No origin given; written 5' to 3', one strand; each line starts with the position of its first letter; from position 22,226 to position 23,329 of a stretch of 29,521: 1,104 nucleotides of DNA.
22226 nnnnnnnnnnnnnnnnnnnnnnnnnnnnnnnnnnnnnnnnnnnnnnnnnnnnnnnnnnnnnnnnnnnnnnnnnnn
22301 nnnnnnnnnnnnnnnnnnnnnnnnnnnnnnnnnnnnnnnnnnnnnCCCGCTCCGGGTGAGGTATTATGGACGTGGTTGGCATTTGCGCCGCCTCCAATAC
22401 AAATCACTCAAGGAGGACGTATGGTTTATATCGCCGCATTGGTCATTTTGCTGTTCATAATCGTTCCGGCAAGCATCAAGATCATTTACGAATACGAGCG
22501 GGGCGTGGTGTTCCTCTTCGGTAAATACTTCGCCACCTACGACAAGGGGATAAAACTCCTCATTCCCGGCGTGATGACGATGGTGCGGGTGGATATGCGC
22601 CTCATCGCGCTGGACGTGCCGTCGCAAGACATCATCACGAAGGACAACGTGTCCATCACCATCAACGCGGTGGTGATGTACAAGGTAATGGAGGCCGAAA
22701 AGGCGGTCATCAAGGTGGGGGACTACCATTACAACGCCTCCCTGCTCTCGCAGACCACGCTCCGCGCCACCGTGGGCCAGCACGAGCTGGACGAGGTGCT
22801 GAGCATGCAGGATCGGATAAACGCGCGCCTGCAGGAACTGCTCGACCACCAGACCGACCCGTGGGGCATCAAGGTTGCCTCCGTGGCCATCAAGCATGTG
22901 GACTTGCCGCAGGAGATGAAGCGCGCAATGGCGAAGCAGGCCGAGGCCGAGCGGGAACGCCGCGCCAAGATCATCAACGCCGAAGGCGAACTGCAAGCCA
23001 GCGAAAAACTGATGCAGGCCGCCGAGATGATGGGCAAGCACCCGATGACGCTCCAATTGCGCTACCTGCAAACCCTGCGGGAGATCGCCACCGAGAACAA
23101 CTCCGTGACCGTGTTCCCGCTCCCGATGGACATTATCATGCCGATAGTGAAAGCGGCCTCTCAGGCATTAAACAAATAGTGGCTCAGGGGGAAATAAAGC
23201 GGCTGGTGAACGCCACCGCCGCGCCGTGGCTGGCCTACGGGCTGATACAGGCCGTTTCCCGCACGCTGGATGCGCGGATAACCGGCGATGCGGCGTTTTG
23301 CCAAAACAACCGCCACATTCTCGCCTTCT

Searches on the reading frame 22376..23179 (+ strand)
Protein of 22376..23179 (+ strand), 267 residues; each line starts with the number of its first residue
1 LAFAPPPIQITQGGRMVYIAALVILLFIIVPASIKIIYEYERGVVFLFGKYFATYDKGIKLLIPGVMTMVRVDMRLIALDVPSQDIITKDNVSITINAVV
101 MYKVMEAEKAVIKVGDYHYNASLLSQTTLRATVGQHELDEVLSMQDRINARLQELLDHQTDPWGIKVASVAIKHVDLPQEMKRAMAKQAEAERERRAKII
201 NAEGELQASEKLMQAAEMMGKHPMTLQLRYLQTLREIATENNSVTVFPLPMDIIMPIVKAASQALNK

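Call 71: search_protein_families(library=pfam, proteins=[window:22376-23179:+], max_evalue=0.01)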
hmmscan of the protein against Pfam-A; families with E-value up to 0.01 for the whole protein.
window:22376-23179:+ (267 aa): 3 families
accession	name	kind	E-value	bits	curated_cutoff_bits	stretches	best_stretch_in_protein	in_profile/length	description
PF01145.31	Band_7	-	5.2e-36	124.8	23.6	1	36-205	2-175/176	SPFH domain / Band 7 family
PF13421.11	Band_7_1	-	0.00036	20.6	24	1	140-190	158-208/211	SPFH domain-Band 7 family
PF15380.11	DUF4607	-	0.0021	18.1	22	1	168-250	139-218/264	Domain of unknown function (DUF4607)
